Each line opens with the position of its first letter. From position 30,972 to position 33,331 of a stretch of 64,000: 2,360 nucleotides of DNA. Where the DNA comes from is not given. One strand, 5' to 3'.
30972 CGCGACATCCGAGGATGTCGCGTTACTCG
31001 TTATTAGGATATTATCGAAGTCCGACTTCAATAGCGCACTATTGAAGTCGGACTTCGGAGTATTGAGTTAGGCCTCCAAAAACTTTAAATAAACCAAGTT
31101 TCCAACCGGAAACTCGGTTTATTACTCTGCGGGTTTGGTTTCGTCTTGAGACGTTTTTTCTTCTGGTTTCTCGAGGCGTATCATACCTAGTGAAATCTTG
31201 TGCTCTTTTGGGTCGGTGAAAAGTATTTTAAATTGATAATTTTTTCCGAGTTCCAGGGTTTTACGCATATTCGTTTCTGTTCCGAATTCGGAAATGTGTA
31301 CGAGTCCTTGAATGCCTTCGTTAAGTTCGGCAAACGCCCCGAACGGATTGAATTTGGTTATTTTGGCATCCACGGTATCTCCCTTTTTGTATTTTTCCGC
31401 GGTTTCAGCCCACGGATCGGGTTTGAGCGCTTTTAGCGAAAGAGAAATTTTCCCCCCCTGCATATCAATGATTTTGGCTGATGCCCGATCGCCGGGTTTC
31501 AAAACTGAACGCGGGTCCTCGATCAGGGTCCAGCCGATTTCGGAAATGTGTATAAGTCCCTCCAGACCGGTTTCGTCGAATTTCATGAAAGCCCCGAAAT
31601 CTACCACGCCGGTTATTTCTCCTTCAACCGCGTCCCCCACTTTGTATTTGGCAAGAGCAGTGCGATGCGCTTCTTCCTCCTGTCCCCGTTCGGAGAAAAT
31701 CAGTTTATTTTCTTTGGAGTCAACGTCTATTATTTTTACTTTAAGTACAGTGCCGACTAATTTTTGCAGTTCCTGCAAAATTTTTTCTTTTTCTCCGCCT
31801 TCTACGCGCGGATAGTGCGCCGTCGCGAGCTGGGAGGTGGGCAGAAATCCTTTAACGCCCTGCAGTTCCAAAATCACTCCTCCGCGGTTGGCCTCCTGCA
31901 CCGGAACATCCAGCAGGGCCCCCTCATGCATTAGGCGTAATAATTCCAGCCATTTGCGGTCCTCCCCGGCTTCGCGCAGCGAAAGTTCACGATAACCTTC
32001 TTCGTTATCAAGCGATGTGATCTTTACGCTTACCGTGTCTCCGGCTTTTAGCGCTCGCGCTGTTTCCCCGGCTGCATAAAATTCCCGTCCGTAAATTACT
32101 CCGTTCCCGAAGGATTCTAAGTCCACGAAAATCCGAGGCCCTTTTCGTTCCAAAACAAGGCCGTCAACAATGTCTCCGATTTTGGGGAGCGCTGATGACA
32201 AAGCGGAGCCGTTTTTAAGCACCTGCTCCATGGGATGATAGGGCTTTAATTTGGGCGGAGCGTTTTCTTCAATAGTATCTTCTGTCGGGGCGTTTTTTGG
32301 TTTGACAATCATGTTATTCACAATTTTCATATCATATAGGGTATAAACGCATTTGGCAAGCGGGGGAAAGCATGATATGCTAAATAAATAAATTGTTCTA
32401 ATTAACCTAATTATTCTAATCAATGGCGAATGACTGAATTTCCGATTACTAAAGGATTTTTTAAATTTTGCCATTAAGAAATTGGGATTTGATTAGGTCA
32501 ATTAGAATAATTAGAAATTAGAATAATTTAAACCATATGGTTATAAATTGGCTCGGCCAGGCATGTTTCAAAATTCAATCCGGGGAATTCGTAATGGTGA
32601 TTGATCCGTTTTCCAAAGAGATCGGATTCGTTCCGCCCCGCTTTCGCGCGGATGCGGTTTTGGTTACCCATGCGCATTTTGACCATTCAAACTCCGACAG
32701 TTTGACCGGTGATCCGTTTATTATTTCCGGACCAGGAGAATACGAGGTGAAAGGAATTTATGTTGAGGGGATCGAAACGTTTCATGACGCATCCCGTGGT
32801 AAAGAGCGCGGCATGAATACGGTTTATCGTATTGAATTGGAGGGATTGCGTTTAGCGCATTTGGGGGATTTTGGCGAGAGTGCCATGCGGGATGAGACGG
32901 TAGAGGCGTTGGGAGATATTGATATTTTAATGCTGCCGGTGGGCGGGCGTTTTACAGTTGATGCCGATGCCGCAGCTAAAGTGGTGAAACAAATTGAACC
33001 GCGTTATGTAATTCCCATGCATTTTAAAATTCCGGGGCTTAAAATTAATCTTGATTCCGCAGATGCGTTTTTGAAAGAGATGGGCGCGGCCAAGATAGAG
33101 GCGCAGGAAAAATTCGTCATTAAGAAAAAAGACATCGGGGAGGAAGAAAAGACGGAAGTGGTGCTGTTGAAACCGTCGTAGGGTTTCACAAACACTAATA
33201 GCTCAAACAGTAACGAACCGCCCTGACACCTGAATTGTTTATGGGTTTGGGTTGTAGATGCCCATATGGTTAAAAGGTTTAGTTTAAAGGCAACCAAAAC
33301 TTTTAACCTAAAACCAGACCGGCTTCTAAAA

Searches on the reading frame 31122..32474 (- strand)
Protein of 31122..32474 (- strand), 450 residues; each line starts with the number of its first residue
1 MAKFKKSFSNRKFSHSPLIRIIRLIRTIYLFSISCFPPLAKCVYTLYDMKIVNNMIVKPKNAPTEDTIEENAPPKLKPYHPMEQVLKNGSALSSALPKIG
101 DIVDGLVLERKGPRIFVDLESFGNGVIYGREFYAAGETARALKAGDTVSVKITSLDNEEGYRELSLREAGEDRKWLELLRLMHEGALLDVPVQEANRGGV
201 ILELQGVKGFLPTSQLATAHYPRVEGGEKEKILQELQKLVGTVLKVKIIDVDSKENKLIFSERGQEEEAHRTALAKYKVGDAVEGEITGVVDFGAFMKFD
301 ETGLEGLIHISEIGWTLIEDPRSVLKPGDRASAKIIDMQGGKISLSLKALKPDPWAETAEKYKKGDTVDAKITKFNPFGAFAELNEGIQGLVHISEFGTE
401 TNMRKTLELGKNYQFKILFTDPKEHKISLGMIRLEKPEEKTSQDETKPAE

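Call 90: search_protein_families(library=pfam, proteins=[window:31122-32474:-], max_evalue=0.001)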
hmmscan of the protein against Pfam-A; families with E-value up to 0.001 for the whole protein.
window:31122-32474:- (450 aa): 3 families
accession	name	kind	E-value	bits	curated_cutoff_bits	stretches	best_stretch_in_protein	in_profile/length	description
PF00575.29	S1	-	6.7e-44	148.6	22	3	276-348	1-74/74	S1 RNA binding domain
PF21710.3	Spt6_S1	-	8.4e-08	32.8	27.5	0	357-429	9-84/91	Spt6, S1/OB domain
PF23459.1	S1_RRP5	-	1.5e-06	29.1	27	0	362-420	1-61/72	RRP5 S1 domain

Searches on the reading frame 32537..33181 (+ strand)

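Call 91: search_protein_families(library=pfam, proteins=[window:32537-33181:+], max_evalue=0.001)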
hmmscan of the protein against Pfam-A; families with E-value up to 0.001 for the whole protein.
window:32537-33181:+ (214 aa): 3 families
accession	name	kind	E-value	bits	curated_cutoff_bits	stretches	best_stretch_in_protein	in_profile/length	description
PF13483.12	Lactamase_B_3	-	7e-50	169.6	24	1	3-162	2-160/160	Beta-lactamase superfamily domain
PF12706.13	Lactamase_B_2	-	9.9e-14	51.8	27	1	69-163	96-200/200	Beta-lactamase superfamily domain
PF00753.33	Lactamase_B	-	0.00036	21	22.7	0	5-50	3-56/196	Metallo-beta-lactamase superfamily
